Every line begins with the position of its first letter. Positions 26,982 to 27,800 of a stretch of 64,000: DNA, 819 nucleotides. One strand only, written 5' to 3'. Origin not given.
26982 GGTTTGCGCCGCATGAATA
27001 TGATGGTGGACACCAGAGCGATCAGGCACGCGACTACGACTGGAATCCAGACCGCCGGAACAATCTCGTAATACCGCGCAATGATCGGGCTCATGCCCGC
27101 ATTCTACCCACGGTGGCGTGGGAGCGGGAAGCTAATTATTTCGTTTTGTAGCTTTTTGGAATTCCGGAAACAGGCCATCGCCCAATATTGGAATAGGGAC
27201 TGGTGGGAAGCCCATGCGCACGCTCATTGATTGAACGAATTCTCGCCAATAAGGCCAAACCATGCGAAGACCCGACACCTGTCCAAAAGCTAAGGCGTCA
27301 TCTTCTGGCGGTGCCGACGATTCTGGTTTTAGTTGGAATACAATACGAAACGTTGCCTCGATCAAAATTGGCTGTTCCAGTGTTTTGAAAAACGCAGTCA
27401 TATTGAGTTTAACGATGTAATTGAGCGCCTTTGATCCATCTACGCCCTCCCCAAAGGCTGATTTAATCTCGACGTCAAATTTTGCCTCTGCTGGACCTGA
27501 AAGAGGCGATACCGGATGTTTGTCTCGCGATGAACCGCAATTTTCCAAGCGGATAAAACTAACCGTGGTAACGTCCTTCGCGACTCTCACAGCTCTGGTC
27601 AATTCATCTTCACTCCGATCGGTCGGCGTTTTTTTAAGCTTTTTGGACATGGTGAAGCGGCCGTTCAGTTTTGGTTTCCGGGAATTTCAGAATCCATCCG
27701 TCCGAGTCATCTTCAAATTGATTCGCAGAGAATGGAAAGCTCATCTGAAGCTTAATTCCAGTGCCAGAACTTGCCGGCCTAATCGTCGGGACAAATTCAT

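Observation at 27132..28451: Tripartite toxin-antitoxin-chaperone (HigB / HigA / SecB-like) module carried as transposon cargo in a phage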

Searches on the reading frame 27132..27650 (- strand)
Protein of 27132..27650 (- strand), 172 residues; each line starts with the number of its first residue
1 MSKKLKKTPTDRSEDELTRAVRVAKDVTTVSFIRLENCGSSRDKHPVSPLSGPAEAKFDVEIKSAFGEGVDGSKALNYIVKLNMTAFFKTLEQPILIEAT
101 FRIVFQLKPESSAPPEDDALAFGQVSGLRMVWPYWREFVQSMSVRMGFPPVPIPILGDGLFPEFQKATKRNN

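Call 3: search_protein_families(library=pfam, proteins=[window:27132-27650:-], max_evalue=1)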
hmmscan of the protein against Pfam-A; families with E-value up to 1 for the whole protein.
window:27132-27650:- (172 aa): 1 family
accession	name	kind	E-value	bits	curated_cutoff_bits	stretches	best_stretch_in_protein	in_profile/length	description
PF02556.19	SecB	-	0.0032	17.8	26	1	77-153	52-125/141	Preprotein translocase subunit SecB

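Call 4: search_protein_families(library=ncbifam, proteins=[window:27132-27650:-], max_evalue=1)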
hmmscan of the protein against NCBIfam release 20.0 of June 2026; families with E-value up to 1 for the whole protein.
window:27132-27650:- (172 aa): 5 families
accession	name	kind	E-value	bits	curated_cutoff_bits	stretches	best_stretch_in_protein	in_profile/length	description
NF004392.0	PRK05751.1-3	equivalog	0.0011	18.8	143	1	77-153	61-134/160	protein-export chaperone SecB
TIGR00809.1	secB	equivalog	0.0017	18.3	102.8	1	78-163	52-135/140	protein-export chaperone SecB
NF004394.0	PRK05751.1-5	equivalog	0.019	14.8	181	1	95-153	73-127/156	protein-export chaperone SecB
NF004393.0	PRK05751.1-4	equivalog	0.16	11.5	180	1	129-166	110-148/165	protein-export chaperone SecB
NF047674.1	TeichurnBiosyTuaB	equivalog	0.2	10.6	580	1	72-104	399-431/469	teichuronic acid biosynthesis protein TuaB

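Call 5: find_homologous_proteins(query=window:27132-27650:-)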
Query window:27132-27650:- (172 aa): 7 proteins with E <= 0.001 among 49 candidates.
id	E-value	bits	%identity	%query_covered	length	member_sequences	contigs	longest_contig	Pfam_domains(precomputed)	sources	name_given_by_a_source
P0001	7.4e-109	379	100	100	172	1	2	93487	-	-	-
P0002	1.5e-13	69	35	91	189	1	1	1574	-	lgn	-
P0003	2.6e-10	59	48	38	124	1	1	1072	-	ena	-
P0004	4.2e-10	58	46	38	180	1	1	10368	-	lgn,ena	-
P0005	9.6e-9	54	53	35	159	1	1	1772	-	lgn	-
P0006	2.6e-6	46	36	42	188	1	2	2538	-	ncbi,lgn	-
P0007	1.6e-4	40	80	15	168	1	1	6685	-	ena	-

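Call 8: search_solved_structures(query=window:27132-27650:-, max_evalue=10, show_alignments=3)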
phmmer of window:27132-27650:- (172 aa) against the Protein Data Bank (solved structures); distinct sequences matched with E-value up to 10: 2.
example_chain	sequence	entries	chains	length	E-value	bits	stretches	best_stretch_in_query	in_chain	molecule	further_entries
5mtw_C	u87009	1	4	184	0.0021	21.5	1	105-157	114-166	SecB-like chaperone Rv1957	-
4eyy_R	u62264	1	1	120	0.89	12.9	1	68-122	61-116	IcmR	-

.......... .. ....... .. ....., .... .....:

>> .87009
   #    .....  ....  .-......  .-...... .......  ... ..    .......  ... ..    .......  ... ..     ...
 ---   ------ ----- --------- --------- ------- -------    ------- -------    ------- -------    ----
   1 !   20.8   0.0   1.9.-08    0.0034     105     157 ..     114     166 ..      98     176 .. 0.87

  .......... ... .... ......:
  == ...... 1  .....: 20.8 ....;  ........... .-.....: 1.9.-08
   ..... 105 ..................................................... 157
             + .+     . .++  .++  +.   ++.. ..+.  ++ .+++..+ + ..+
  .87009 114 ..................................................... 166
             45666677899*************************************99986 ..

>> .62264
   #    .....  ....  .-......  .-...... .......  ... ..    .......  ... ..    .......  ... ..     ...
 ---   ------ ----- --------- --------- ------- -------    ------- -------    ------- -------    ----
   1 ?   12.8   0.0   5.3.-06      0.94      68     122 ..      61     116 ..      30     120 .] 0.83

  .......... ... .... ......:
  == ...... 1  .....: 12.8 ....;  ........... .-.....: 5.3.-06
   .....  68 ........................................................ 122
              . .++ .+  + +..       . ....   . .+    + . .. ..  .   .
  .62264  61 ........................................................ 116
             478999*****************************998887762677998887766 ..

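Call 10: search_solved_structures(query=A1, max_evalue=10, show_alignments=3)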
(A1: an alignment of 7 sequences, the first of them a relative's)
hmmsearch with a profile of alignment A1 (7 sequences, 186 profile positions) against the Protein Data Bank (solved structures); distinct sequences matched with E-value up to 10: 2.
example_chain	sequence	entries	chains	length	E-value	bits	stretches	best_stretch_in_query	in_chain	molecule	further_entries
5mtw_C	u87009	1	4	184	1.1e-10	45.1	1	6-150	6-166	SecB-like chaperone Rv1957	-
1fx3_A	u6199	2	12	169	0.14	15.5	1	47-172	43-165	PROTEIN-EXPORT PROTEIN SECB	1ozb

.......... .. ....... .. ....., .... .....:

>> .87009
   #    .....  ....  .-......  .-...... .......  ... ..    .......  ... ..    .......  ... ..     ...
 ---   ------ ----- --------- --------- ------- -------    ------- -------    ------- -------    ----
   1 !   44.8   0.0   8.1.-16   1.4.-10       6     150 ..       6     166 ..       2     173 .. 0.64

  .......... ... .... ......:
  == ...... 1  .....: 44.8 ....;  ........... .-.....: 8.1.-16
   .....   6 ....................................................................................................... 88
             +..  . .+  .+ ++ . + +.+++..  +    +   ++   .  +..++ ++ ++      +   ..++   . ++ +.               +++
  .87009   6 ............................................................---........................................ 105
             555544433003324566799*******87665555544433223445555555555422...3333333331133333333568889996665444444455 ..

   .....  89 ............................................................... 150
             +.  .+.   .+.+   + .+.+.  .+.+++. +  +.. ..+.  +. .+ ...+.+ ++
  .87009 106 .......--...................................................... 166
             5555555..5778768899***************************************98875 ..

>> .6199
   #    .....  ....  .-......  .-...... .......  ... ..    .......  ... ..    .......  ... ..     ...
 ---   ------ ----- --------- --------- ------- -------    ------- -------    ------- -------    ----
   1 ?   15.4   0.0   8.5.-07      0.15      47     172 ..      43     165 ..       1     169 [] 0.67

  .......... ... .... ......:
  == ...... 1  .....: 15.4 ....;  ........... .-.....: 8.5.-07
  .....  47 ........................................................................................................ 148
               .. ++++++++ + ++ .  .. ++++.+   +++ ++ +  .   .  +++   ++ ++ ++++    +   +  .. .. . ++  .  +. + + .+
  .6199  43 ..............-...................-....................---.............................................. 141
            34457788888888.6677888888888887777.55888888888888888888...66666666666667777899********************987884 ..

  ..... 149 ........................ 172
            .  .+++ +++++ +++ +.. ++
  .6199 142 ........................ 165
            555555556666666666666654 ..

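Call 11: search_protein_families(library=pfam, alignment_id=A1, max_evalue=1)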
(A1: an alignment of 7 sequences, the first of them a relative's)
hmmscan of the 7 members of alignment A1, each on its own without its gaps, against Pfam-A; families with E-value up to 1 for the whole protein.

A. member 1, P0001 (172 aa): 1 family
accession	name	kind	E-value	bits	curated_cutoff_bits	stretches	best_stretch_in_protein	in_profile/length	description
PF02556.19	SecB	-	0.0032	17.8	26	1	77-153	52-125/141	Preprotein translocase subunit SecB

B. families by the number of members that match (of 7 scanned): 1 family
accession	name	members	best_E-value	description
PF02556.19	SecB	5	0.0026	Preprotein translocase subunit SecB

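Call 12: find_encoding_contigs(protein=P0001, flank=10000, max_places=4)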
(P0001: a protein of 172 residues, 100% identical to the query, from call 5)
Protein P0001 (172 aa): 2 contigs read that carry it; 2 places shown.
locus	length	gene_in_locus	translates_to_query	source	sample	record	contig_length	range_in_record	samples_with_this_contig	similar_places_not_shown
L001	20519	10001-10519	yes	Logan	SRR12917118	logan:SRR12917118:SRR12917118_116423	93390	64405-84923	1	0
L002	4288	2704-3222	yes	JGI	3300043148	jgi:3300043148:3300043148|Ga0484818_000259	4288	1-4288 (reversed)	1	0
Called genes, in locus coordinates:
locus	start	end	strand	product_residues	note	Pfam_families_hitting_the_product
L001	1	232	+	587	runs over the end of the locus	PF03354:TerL_ATPase (weak)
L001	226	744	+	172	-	-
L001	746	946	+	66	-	-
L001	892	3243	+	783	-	PF04860:Phage_portal, PF04233:Phage_Mu_F (weak)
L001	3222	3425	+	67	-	-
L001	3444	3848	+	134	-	-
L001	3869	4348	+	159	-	PF04448:DUF551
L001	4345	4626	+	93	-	-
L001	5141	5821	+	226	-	-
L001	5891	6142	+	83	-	-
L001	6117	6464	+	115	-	-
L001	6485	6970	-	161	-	PF13560:HTH_31, PF01381:HTH_3, PF12844:HTH_19, PF13443:HTH_26 (weak)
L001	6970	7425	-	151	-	-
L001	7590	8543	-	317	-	PF03811:Zn_ribbon_InsA (weak), PF03400:DDE_Tnp_IS1 (faint)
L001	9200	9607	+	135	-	-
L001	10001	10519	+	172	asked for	-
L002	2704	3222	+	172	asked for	-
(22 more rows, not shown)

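Call 13: find_encoding_contigs(protein=P0004, flank=5000, max_places=3)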
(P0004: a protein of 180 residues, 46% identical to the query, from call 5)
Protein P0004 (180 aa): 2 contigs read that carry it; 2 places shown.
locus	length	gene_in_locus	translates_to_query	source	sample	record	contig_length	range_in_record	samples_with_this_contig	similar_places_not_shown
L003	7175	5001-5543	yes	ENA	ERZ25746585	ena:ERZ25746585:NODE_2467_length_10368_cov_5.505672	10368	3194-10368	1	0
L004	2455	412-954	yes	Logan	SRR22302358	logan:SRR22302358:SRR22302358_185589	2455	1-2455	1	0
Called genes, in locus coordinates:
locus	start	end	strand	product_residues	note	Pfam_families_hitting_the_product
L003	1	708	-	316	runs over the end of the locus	PF13641:Glyco_tranf_2_3, PF00535:Glycos_transf_2, PF10111:Glyco_tranf_2_2 (faint)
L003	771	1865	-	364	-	PF04230:PS_pyruv_trans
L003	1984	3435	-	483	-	PF01943:Polysacc_synt, PF13440:Polysacc_synt_3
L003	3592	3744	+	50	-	-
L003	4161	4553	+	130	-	PF05973:Gp49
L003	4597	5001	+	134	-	PF13560:HTH_31 (weak)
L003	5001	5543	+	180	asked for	-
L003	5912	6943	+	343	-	PF00535:Glycos_transf_2, PF10111:Glyco_tranf_2_2, PF13506:Glyco_transf_21, PF13641:Glyco_tranf_2_3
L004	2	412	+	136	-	?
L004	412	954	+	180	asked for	-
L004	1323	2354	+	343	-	PF00535:Glycos_transf_2, PF10111:Glyco_tranf_2_2, PF13506:Glyco_transf_21, PF13641:Glyco_tranf_2_3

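Call 14: find_encoding_contigs(protein=P0007, flank=5000, max_places=3)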
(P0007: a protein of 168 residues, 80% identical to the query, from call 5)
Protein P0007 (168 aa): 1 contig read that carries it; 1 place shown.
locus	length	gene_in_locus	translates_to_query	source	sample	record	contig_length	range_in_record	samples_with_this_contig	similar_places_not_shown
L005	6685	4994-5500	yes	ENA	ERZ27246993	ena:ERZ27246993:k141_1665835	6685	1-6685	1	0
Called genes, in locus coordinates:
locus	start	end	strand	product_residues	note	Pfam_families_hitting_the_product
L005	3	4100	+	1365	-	?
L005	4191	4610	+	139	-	-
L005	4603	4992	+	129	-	PF13443:HTH_26 (weak)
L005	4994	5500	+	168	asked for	-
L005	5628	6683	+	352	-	?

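Call 15: find_encoding_contigs(protein=P0006, flank=5000, max_places=3)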
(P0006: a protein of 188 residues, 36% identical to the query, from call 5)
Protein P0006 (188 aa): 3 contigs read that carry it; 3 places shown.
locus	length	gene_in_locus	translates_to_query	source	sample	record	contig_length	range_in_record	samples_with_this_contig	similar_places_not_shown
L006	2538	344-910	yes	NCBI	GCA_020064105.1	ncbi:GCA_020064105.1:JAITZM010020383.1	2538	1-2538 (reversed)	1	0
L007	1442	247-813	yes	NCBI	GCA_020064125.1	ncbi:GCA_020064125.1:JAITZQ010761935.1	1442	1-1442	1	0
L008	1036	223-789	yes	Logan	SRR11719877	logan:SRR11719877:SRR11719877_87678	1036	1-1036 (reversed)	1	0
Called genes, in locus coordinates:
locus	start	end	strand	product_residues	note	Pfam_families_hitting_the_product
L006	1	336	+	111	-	?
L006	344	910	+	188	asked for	-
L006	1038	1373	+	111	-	-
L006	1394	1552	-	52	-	-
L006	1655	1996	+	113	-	PF04342:DMT_6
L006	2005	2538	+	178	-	?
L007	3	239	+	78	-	?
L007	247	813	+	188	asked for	-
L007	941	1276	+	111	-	-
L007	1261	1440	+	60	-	?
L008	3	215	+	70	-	?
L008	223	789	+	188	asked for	-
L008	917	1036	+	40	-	?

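Call 16: find_encoding_contigs(protein=P0005, flank=5000, max_places=3)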
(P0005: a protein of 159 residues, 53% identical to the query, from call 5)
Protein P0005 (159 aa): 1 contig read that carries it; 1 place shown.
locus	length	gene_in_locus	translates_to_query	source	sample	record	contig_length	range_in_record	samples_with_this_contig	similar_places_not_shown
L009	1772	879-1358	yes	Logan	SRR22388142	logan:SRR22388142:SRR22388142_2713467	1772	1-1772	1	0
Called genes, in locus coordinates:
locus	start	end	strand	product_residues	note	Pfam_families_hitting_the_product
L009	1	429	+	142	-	?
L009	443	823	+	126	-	PF01381:HTH_3, PF13443:HTH_26 (weak)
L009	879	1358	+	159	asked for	-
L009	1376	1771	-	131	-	?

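Call 17: find_encoding_contigs(protein=P0002, flank=5000, max_places=3)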
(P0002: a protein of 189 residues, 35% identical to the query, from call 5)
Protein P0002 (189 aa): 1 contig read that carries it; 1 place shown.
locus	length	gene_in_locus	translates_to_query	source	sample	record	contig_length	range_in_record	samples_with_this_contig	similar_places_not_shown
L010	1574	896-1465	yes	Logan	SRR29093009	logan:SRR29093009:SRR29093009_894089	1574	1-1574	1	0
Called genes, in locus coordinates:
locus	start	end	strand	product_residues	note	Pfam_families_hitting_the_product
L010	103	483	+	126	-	PF05973:Gp49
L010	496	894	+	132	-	PF13744:HTH_37 (weak), PF01381:HTH_3, PF13443:HTH_26 (weak), PF13560:HTH_31 (faint)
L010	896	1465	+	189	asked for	-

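Call 32: search_protein_families(library=phrogs, proteins=[window:27132-27650:-], max_evalue=0.01)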
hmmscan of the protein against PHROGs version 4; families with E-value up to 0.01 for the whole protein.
window:27132-27650:- (172 aa): 2 families
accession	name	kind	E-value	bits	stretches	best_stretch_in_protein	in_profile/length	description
phrog_16879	-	unknown function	1.9e-12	48.1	1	74-156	59-145/161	-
phrog_20189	-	unknown function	8.6e-05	23.6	1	58-153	45-138/143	-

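Call 34: predict_structure(alignment_id=A1)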
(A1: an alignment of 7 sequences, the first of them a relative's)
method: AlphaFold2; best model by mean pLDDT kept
length: 172 residues; sequences in the alignment: 7
mean_pLDDT: 78.9   pTM: 0.72
mean pLDDT of the five models: 78.9, 78.8, 78.0, 76.5, 76.5
residues with pLDDT >= 90: 62; 70-90: 71; 50-70: 17; < 50: 22
segments of 3 or more residues with pLDDT < 50: 1-13, 164-172
pLDDT, mean of each block of 10 residues (from residue 1): 41 70 90 92 62 82 87 90 88 88 93 91 88 91 84 70 44 34
secondary structure, 60 per line:
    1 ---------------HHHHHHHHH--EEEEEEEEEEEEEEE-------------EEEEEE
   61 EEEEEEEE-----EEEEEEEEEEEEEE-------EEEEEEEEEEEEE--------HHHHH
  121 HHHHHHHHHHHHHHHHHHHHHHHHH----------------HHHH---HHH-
elements in order: H16-24 E27-41 E55-68 E74-87 E95-107 H116-145 H162-165

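Call 36: search_protein_representatives(alignment_id=A1)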
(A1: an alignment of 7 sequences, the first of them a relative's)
Query: 7 sequences, 186 profile positions. Proteins with E-value up to 0.001 (for the whole library): 5241; up to 1e-10: 2744; up to 1e-30: 56. The best 150 are listed.
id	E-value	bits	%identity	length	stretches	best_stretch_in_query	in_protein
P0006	1.3e-68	247.1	-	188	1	1-184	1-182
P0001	2.7e-55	203.6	-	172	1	1-165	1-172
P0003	7.4e-45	169.6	-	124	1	81-186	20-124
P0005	3.7e-44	167.4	-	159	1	10-158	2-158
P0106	1.1e-43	165.8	-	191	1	9-182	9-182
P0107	1.4e-36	142.6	-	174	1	6-174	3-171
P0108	1.5e-36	142.6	-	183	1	10-179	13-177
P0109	3.1e-36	141.5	-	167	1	5-168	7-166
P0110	3.8e-36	141.2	-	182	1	2-183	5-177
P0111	1.5e-35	139.3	-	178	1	3-178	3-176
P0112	6.6e-35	137.2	-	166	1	1-173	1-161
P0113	8.1e-35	136.9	-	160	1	1-154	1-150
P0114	1.1e-34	136.5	-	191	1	1-183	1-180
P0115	1.5e-34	136.0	-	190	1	1-184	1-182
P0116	2.5e-34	135.3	-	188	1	1-184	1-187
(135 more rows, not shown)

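Call 37: fold_search(model_id=the predicted structure, library=pdb)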
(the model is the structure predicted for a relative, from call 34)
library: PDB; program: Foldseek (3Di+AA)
matches with E <= 10: 1250; with E <= 0.001: 21
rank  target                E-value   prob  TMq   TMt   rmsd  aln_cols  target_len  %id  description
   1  5mtw_A                1.9e-09  1.00  0.63  0.76   3.9       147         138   18  Mycobacterium tuberculosis Rv1957 SecB-like chaperone in complex with a ChAD peptide from Rv1956 HigA1 antitoxin (released 2018-10-24)
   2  5mtw_D                5.3e-09  1.00  0.61  0.75   3.9       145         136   20  Mycobacterium tuberculosis Rv1957 SecB-like chaperone in complex with a ChAD peptide from Rv1956 HigA1 antitoxin (released 2018-10-24)
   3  5mtw_B                8.0e-09  1.00  0.62  0.76   3.8       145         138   19  Mycobacterium tuberculosis Rv1957 SecB-like chaperone in complex with a ChAD peptide from Rv1956 HigA1 antitoxin (released 2018-10-24)
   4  5mtw_C                1.5e-08  1.00  0.63  0.77   3.8       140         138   19  Mycobacterium tuberculosis Rv1957 SecB-like chaperone in complex with a ChAD peptide from Rv1956 HigA1 antitoxin (released 2018-10-24)
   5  1qyn_D                2.1e-06  1.00  0.50  0.60   5.4       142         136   18  Crystal Structure of SecB from Escherichia coli (released 2003-12-09)
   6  1qyn_B                3.8e-06  1.00  0.50  0.62   5.2       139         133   18  Crystal Structure of SecB from Escherichia coli (released 2003-12-09)
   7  1qyn_A                7.2e-06  1.00  0.49  0.61   5.0       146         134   17  Crystal Structure of SecB from Escherichia coli (released 2003-12-09)
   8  1fx3_C                9.1e-06  1.00  0.53  0.63   4.8       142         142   18  CRYSTAL STRUCTURE OF H. INFLUENZAE SECB (released 2000-12-06)
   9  1qyn_C                1.4e-05  1.00  0.49  0.61   4.5       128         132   17  Crystal Structure of SecB from Escherichia coli (released 2003-12-09)
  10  1fx3_A                1.5e-05  1.00  0.54  0.63   6.0       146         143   18  CRYSTAL STRUCTURE OF H. INFLUENZAE SECB (released 2000-12-06)
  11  1ozb_G                2.4e-05  1.00  0.52  0.60   5.0       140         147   18  Crystal Structure of SecB complexed with SecA C-terminus (released 2003-10-14)
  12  1fx3_B                2.7e-05  1.00  0.52  0.59   5.0       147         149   16  CRYSTAL STRUCTURE OF H. INFLUENZAE SECB (released 2000-12-06)
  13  1ozb_E                3.4e-05  1.00  0.48  0.57   5.5       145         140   19  Crystal Structure of SecB complexed with SecA C-terminus (released 2003-10-14)
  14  1ozb_A                3.9e-05  1.00  0.49  0.56   5.5       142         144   18  Crystal Structure of SecB complexed with SecA C-terminus (released 2003-10-14)
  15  1ozb_F                4.6e-05  1.00  0.52  0.59   4.9       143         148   19  Crystal Structure of SecB complexed with SecA C-terminus (released 2003-10-14)
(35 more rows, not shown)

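Call 55: find_related_loci(query=A1, collection=viral_contigs, flank=6000)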
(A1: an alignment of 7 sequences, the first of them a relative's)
Query A1 (172 aa) in viral_contigs; peptide patterns used: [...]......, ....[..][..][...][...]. (x = any residue, [..] = any of these).
31 stretches matched a pattern; 21 encode a relative of the query (tblastn E <= 1e-3); 21 distinct loci.
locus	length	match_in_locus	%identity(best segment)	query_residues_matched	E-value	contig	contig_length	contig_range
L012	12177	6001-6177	44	97-156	7e-11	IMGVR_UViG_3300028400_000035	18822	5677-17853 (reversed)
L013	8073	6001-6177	37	97-155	9e-10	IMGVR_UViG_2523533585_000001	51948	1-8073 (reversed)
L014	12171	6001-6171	40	95-154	1e-9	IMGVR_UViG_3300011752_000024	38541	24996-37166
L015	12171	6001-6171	38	95-154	2e-9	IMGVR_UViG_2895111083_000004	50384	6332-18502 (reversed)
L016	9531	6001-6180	38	92-154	2e-9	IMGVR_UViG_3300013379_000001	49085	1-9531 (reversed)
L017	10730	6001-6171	38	95-154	5e-9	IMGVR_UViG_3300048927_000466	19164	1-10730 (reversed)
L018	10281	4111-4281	38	95-154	5e-9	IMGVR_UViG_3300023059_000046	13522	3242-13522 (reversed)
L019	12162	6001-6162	43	103-155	8e-9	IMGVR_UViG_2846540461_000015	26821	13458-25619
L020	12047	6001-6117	49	117-155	1e-8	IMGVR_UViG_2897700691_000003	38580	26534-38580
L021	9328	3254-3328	68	131-155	3e-8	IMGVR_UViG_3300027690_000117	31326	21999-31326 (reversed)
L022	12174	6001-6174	39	96-156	8e-8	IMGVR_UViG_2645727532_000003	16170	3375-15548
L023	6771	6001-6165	36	97-154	2e-7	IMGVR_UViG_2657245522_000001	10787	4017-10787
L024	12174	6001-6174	39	96-156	2e-7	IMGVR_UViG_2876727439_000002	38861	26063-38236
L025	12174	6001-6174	38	96-156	4e-7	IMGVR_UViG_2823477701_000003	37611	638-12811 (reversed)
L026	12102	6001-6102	47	121-154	6e-7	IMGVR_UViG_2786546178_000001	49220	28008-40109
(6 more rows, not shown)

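Call 59: search_protein_families(library=padloc, proteins=[window:27132-27650:-], max_evalue=0.01)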
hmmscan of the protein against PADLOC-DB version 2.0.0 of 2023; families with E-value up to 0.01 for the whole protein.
window:27132-27650:- (172 aa): 1 family
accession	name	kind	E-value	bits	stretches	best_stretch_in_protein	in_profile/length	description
PDLC04072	PD-T4-9_C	-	0.0017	16.5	1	57-156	27-119/135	-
